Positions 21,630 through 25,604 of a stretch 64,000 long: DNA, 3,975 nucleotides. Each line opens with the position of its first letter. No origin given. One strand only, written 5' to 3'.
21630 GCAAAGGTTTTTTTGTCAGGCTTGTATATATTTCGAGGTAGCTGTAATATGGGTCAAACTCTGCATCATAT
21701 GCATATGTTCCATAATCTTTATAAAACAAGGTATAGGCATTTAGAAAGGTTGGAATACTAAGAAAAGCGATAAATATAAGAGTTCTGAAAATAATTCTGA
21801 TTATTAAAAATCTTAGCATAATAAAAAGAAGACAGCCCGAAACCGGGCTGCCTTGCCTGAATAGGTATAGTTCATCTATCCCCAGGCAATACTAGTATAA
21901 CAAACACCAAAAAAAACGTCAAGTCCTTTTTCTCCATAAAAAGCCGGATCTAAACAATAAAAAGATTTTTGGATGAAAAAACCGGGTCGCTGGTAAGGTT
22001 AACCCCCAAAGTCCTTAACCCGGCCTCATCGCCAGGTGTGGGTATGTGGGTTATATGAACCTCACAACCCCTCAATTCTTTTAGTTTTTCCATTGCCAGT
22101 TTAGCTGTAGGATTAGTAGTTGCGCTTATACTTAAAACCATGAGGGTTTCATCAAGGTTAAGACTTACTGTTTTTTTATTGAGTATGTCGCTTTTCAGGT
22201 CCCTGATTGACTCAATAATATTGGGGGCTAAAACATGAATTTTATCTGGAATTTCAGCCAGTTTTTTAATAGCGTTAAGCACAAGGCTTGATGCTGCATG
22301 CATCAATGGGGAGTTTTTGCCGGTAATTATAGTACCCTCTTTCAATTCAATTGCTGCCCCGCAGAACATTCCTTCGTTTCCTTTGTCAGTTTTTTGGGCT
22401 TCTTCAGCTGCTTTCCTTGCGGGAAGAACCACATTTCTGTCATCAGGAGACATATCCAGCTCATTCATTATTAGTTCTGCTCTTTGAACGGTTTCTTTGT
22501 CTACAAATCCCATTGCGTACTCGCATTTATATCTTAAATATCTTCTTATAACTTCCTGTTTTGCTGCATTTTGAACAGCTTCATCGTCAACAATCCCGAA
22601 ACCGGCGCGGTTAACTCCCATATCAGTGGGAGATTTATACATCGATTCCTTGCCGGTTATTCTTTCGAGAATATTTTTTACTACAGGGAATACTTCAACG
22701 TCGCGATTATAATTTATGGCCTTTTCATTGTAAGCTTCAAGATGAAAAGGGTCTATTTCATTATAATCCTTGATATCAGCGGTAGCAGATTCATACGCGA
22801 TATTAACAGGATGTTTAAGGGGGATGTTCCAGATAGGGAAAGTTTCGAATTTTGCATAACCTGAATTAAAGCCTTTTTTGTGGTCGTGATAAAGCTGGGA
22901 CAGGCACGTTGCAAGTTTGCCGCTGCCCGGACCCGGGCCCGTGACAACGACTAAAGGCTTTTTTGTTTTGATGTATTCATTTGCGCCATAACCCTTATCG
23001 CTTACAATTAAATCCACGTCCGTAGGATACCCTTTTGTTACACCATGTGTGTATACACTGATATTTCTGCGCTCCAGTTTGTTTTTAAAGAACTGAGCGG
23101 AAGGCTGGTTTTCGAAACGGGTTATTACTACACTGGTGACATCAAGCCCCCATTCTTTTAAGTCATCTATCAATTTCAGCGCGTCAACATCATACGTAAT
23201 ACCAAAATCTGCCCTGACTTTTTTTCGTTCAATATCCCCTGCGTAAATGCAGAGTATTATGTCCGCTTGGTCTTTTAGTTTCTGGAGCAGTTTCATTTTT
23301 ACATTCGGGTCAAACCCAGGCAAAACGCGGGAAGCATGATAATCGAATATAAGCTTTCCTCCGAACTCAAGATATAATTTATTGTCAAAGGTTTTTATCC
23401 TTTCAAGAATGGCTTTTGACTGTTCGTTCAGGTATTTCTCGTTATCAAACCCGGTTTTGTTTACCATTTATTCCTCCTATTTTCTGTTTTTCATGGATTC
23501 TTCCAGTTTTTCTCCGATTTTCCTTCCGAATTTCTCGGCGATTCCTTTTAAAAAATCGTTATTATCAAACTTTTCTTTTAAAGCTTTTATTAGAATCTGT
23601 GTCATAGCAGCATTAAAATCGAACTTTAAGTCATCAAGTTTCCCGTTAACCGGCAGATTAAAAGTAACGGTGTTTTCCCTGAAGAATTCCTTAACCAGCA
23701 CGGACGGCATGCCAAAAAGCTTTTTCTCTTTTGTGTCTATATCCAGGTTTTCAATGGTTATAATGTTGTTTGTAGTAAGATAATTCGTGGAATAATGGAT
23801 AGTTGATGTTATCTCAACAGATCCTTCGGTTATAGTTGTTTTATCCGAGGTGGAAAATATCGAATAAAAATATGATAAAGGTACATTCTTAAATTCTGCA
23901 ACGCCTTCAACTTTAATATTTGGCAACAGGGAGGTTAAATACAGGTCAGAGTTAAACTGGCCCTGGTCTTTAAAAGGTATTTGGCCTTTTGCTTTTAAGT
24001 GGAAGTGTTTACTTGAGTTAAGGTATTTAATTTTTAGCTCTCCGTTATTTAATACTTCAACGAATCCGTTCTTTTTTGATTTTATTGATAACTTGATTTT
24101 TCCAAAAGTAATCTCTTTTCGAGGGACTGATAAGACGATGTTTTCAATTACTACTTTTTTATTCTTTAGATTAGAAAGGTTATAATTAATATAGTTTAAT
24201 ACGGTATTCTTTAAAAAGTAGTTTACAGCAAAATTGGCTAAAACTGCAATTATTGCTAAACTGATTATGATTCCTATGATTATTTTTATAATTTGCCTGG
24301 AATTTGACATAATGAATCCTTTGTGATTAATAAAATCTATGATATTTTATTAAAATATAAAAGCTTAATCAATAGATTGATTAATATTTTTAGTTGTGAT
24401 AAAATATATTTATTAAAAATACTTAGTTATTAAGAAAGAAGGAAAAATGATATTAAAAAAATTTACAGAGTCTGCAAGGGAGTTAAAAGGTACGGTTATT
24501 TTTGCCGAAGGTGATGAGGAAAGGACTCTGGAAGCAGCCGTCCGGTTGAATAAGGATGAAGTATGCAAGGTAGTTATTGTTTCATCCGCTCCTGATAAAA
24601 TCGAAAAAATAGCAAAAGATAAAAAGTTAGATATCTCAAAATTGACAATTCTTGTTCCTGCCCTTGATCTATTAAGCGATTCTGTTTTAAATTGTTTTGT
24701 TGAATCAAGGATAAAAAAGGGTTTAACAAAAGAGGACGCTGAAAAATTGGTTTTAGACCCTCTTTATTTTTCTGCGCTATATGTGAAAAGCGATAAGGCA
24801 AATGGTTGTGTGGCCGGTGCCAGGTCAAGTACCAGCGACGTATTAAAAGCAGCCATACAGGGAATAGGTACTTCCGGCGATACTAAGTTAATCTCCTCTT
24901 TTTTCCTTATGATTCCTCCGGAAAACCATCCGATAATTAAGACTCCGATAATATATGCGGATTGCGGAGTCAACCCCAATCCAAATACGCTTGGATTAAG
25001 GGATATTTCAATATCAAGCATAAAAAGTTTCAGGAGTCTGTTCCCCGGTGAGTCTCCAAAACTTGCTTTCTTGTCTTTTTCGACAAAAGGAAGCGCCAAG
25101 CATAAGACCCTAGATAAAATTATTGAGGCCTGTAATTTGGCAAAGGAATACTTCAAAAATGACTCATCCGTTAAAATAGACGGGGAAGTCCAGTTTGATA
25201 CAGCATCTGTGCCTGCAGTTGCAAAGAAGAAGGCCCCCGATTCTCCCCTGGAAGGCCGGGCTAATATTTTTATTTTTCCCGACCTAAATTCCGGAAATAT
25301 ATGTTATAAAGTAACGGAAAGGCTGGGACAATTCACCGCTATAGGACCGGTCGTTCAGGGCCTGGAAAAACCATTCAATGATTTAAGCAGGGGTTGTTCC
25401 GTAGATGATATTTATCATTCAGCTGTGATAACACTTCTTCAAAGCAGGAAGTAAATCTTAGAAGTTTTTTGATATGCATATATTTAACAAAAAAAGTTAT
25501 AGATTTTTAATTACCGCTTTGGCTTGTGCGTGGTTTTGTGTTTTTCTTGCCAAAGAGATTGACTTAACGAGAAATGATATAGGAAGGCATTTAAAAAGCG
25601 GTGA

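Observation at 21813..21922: Promoter, ~65-nt two-hairpin RNA and terminator directly in front of an SD-less beta-barrel gene: candidate new riboswitch, attenuator or sRNA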

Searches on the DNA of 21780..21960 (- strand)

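Call 28: search_rna_families(source=window, start=21780, end=21960, threshold=evalue, max_evalue=10, show_alignments=3)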
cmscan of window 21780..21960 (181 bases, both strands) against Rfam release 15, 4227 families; matches with E-value up to 10: 17.
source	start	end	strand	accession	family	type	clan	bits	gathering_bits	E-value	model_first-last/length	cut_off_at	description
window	21815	21898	-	RF00242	ctRNA_pT181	Gene; antisense;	-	24.4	56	0.22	1-94/94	no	ctRNA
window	21823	21868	-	RF01489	sbrA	Gene; sRNA;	-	22.2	45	0.012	1-71/71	no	Listeria sRNA sbrA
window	21824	21889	-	RF02435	SpF41_sRNA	Gene; sRNA;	-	18.8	52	0.82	1-105/105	no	Streptococcus sRNA SpF41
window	21814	21890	-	RF02621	BSnc120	Gene; sRNA;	-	18.6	114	0.068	1-88/88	no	Brucella sRNA 120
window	21815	21943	-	RF00121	MicC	Gene; sRNA;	-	18.5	90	1.2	1-123/123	no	MicC RNA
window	21788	21876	-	RF01770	rimP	Cis-reg; leader;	-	16.6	47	1.7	1-102/102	no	Gammaprotebacteria rimP leader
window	21821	21894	+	RF00516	ylbH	Cis-reg; leader;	-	15.8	50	0.21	1-122/122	no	ylbH leader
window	21853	21889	-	RF00315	snoJ33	Gene; snRNA; snoRNA; CD-box;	-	14.8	45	1.6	1-81/81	no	Small nucleolar RNA J33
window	21815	21890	-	RF00122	GadY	Gene; sRNA;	-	14.1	45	1.6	1-114/114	no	GadY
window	21818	21934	-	RF00558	L20_leader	Cis-reg; leader;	-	13.2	58.7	3.3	1-127/127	no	Ribosomal protein L20 leader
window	21820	21957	-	RF02176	SMAD5-AS1_4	Gene; lncRNA;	-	12.3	50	6.4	40-173/173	no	SMAD5 antisense RNA 1 conserved region 4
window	21818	21887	-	RF00236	ctRNA_pGA1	Gene; antisense;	-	11.8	45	5.6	1-79/79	no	ctRNA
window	21824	21855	-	RF02499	Atu_C4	Gene; sRNA;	-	11.1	80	9.4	31-67/70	no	Rhizobiales sRNA Atu_C4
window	21780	21826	-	RF00457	IRES_mnt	Cis-reg; IRES;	-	9.9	100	1.7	1-49/203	3'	Mnt IRES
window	21833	21850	-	RF01753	psbNH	Cis-reg;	-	9.8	45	5.7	34-52/60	no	psbNH RNA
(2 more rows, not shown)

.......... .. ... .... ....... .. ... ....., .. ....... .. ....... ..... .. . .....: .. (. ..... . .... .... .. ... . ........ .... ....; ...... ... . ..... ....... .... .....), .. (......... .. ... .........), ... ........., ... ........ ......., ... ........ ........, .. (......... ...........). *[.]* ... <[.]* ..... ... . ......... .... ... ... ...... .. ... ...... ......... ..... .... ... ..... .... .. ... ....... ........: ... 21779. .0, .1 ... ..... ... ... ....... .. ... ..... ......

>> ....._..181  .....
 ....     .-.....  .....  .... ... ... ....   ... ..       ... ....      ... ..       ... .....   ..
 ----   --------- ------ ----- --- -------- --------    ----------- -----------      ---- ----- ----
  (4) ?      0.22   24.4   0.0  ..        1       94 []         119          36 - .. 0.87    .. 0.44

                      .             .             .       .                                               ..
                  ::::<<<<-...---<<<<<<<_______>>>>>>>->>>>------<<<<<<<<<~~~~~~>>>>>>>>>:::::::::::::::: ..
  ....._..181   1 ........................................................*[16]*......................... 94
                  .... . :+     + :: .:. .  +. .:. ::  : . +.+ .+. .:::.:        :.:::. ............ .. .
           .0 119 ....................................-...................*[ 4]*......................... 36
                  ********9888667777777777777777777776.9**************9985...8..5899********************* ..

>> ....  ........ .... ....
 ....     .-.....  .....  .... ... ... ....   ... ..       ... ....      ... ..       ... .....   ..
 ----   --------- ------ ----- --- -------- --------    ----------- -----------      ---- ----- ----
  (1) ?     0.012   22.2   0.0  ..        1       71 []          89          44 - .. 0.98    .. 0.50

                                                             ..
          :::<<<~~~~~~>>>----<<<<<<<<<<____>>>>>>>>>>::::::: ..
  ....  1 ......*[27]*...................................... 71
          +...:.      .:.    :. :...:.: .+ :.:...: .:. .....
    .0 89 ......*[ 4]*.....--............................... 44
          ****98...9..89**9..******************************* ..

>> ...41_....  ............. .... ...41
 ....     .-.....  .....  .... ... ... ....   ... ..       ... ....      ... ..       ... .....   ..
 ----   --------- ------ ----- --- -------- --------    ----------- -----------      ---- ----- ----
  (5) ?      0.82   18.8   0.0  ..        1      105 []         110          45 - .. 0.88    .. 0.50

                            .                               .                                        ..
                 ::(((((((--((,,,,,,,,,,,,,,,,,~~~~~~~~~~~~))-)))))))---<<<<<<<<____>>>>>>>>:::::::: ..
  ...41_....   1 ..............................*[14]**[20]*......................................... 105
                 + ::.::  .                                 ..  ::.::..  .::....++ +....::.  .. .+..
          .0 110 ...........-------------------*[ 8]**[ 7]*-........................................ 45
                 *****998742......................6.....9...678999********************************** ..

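Call 37: build_rna_model(alignment_id=A3, structure=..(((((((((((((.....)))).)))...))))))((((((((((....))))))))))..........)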
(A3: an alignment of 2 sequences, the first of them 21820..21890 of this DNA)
Model R1 built from alignment A3 (2 sequences, 71 columns); structure: as given.
model positions 71; base pairs 23; branch points 1; effective number of sequences 1.11; information 0.794 bits per position. Calibrated on 0.2 Mb of random sequence (short: E-values are rough).
structure used (alignment columns):
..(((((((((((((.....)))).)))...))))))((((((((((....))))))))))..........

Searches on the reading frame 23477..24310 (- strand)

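Call 8: search_protein_families(library=pfam, proteins=[window:23477-24310:-], max_evalue=0.01)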
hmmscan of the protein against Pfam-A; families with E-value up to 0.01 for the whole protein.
window:23477-24310:- (277 aa): 1 family
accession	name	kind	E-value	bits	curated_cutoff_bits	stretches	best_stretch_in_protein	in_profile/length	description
PF05359.17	DUF748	-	3.5e-05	22.5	50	0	80-196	475-594/1037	Domain of Unknown Function (DUF748)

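Call 68: search_protein_families(library=ncbifam, proteins=[window:23477-24310:-], max_evalue=1)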
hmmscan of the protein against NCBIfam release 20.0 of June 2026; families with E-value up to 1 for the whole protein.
window:23477-24310:- (277 aa): 0 families

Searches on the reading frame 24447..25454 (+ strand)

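Call 8: search_protein_families(library=pfam, proteins=[window:24447-25454:+], max_evalue=0.01)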
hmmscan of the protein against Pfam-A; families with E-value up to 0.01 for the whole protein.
window:24447-25454:+ (335 aa): 1 family
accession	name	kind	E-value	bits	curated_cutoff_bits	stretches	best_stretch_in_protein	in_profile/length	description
PF01515.24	PTA_PTB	-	5.1e-96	322.2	24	1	2-329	2-318/319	Phosphate acetyl/butaryl transferase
